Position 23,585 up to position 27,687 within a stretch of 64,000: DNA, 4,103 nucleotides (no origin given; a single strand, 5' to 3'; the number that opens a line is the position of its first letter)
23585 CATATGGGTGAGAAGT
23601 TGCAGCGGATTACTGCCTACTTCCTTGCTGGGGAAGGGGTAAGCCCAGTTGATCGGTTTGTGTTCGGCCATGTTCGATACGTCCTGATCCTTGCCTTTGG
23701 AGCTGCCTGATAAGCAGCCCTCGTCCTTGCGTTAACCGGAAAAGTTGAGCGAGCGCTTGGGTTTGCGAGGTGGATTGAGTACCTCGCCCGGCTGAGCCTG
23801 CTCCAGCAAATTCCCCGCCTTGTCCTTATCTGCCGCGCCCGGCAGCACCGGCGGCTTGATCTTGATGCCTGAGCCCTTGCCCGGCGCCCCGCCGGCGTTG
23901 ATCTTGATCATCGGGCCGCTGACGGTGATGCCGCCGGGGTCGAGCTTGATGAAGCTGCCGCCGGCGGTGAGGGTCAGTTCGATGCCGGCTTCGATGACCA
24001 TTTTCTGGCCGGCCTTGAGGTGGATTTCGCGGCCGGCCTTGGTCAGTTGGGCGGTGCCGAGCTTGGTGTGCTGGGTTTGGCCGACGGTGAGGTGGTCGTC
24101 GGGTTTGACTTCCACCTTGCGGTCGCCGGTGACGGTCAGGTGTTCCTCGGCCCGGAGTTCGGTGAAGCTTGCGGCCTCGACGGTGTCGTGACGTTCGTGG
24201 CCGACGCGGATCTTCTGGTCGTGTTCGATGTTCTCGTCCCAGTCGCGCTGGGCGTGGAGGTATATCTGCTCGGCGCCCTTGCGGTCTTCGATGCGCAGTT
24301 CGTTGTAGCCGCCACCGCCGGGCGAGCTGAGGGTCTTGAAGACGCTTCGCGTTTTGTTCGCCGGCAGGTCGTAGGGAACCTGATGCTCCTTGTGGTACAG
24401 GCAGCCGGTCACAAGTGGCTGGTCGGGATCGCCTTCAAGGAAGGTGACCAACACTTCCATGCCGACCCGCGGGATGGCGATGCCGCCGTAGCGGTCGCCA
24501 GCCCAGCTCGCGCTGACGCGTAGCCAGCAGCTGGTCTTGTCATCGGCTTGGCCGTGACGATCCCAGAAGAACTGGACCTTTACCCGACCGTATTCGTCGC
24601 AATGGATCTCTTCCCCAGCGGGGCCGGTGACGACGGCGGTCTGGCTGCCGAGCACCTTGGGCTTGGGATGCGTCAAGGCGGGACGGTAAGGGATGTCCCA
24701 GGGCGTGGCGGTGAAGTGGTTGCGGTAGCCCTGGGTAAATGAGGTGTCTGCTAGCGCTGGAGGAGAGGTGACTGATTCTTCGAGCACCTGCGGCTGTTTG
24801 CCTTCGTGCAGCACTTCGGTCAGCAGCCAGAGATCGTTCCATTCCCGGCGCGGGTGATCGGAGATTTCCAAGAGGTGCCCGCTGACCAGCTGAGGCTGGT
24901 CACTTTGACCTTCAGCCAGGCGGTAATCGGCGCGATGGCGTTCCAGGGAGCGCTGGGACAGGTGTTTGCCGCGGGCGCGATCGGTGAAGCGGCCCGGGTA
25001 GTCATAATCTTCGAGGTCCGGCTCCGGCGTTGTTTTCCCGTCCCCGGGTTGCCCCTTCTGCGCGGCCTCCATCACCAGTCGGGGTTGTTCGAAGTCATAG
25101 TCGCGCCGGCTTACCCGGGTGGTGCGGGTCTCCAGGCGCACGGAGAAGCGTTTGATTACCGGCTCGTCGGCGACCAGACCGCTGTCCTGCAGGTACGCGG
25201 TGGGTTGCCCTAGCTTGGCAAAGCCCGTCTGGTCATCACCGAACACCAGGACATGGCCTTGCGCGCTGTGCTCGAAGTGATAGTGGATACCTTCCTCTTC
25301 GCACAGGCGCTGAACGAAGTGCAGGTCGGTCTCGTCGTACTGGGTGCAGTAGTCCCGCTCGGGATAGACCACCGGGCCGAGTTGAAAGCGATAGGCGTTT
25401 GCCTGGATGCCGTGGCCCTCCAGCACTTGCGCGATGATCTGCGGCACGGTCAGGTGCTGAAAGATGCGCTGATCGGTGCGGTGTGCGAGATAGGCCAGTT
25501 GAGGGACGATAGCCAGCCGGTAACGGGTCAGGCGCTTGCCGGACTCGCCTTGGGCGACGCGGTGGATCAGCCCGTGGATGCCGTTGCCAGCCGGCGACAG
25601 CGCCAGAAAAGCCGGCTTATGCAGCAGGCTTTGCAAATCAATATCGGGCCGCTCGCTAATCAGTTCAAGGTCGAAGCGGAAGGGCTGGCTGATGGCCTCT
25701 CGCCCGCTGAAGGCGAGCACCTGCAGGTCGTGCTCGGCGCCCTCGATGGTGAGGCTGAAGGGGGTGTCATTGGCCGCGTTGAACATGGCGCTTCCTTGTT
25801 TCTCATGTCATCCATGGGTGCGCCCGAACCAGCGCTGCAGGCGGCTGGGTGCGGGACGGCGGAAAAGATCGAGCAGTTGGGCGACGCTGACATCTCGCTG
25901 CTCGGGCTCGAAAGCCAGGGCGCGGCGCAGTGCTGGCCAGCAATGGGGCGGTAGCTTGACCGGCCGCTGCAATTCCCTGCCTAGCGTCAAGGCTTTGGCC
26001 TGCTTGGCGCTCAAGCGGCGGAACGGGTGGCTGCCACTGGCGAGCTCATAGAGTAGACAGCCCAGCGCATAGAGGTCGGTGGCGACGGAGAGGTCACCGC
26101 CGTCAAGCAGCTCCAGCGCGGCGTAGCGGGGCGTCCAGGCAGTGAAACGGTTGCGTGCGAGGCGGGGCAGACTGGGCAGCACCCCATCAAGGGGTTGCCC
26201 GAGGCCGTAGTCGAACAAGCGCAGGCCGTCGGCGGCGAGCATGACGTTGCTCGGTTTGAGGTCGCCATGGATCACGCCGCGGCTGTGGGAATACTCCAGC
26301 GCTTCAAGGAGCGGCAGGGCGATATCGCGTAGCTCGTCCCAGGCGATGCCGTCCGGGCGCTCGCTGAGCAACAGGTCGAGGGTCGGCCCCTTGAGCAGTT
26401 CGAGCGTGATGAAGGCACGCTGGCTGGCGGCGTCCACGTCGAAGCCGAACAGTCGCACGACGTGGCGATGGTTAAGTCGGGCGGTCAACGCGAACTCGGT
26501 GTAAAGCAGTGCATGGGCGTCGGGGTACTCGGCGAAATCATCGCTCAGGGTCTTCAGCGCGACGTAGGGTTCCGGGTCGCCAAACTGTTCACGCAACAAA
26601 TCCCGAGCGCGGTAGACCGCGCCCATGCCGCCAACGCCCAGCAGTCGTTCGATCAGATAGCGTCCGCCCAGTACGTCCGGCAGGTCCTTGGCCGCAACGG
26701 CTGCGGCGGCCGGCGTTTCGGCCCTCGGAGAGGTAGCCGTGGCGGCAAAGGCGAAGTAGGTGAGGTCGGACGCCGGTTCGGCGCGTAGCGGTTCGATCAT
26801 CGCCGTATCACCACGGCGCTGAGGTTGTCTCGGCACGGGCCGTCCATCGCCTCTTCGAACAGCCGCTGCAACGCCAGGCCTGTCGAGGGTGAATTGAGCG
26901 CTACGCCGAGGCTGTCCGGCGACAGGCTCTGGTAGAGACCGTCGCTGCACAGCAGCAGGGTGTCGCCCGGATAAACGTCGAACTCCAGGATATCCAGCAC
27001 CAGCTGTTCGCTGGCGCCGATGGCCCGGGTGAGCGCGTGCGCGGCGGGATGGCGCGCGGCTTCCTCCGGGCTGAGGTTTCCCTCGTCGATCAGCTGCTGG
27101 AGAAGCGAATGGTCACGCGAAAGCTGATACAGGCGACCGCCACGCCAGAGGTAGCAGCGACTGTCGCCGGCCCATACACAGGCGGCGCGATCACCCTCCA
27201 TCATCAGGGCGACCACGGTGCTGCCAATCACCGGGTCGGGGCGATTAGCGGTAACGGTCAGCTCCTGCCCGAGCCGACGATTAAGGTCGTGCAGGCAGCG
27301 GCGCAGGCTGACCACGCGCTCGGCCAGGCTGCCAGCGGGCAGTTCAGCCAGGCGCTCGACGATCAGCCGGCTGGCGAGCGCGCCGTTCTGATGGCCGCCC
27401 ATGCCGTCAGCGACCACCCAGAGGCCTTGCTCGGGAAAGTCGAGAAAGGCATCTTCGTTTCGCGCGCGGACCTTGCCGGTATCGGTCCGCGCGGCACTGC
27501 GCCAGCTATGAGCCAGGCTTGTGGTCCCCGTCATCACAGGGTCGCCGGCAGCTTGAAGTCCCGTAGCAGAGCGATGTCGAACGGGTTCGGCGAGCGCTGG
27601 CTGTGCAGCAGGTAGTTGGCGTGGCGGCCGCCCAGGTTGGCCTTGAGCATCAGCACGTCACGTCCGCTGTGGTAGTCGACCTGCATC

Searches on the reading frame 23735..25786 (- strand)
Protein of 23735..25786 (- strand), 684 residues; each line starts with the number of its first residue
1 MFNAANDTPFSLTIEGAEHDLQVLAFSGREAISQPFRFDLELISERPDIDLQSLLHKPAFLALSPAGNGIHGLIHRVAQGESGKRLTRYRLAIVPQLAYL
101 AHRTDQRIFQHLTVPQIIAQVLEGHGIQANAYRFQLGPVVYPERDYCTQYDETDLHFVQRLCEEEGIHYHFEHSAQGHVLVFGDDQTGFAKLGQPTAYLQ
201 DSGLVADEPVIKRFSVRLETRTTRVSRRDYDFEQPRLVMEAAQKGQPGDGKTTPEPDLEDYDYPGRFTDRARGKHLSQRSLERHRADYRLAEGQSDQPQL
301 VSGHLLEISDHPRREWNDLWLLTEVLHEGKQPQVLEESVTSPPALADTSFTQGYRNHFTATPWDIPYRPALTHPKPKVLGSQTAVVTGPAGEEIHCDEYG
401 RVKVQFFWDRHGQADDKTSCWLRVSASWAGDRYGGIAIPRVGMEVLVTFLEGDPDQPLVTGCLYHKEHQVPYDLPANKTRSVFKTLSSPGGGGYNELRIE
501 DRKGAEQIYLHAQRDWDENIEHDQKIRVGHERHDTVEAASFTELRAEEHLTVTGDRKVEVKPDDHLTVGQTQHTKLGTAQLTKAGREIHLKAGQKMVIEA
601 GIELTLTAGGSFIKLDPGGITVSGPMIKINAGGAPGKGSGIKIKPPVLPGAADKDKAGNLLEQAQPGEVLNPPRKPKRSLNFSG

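Call 6: search_protein_families(library=pfam, proteins=[window:23735-25786:-], max_evalue=1)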
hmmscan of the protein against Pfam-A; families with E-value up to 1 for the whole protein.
window:23735-25786:- (684 aa): 5 families
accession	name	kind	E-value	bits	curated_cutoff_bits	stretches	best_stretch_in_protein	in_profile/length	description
PF05954.17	Phage_GPD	-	3.2e-88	296.3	30.1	1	29-331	1-303/305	Phage tail baseplate hub (GPD)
PF22178.3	Gp5_trimer_C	-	8.7e-34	116.5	30.9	1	481-587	1-109/112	Bacteriophage T4 gp5 C-terminal trimerisation domain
PF04717.18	Phage_base_V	-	6.1e-14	52.6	23.8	1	397-464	12-75/75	Type VI secretion system/phage-baseplate injector OB domain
PF20093.5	DUF6484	-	0.00021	22.3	27.6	1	440-463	38-61/61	Domain of unknown function (DUF6484)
PF10106.14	DUF2345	-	0.00037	20.8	30.7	1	583-625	92-135/151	Uncharacterized protein conserved in bacteria (DUF2345)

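Call 7: search_protein_families(library=ncbifam, proteins=[window:23735-25786:-], max_evalue=1)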
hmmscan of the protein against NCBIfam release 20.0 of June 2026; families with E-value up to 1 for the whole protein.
window:23735-25786:- (684 aa): 5 families
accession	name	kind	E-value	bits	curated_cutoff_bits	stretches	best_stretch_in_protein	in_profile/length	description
TIGR03361.1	VI_Rhs_Vgr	subfamily_domain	7.5e-207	687.9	186.35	1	10-533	1-513/513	type VI secretion system tip protein TssI/VgrG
TIGR01646.1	vgr_GE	subfamily_domain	3.3e-122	408.9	121.8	1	22-515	2-480/480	type VI secretion system tip protein VgrG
NF033848.1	VgrG_rel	hypoth_equivalog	8.7e-15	54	275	1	375-564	371-540/547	VgrG-related protein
TIGR01644.1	phage_P2_V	subfamily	0.013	15.1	46.75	1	415-473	29-86/192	phage baseplate assembly protein V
NF041249.1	T6SS_TssI_Fran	equivalog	0.27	11.2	100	1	554-631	34-111/163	type VI secretion system tip protein TssI/VgrG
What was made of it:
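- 23732..25786 (-): vgrG (684 aa), the presumed carrier spike for the effector. No adaptor gene lies between them (60-nt gap). TIGR03361 E 7.5e-207; Phage_GPD, Phage_base_V and Gp5_trimer_C (calls 6, 7).
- Checked: The upstream gene 23732..25786 (-) is a VgrG (TIGR03361, E 7.5e-207, call 7) that ends 60 nt before the effector.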

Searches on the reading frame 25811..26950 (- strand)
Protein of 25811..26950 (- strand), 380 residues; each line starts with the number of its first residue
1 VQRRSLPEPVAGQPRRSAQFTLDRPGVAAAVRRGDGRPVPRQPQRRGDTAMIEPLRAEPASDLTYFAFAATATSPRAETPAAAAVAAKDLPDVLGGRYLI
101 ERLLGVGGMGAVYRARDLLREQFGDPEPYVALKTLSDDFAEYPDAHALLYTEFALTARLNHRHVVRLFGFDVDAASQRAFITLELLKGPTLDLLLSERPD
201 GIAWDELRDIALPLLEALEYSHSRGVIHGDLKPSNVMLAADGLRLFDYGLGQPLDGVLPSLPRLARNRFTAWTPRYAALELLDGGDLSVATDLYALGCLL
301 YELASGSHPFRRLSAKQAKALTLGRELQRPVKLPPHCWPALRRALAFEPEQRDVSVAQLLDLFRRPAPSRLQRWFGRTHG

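Call 73: search_protein_families(library=pfam, proteins=[window:25811-26950:-], max_evalue=0.01)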
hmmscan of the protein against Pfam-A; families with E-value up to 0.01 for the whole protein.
window:25811-26950:- (380 aa): 4 families
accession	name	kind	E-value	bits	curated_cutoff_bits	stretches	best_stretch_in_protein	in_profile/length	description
PF00069.31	Pkinase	-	2.7e-33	115.9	31.7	1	100-343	3-242/263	Protein kinase domain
PF07714.23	PK_Tyr_Ser-Thr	-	9.1e-25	87.9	23.1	1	101-352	4-248/258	Protein tyrosine and serine/threonine kinase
PF19974.5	TCAD9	-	7.9e-05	22.4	40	1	209-248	282-321/429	Ternary complex associated domain 9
PF01636.29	APH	-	0.00065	20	23.2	1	192-247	137-193/239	Phosphotransferase enzyme family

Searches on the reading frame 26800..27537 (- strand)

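Call 73: search_protein_families(library=pfam, proteins=[window:26800-27537:-], max_evalue=0.01)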
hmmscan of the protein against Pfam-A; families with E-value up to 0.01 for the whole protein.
window:26800-27537:- (246 aa): 3 families
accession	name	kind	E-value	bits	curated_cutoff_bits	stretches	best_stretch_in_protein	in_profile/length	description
PF13672.11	PP2C_2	-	3.6e-12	46.7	24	1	24-207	9-180/209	Protein phosphatase 2C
PF00481.26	PP2C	-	4.7e-08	33.4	20.3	1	38-144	35-141/255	Protein phosphatase 2C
PF07228.17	SpoIIE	-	2.9e-07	31.1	25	1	41-208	8-140/192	Stage II sporulation protein E (SpoIIE)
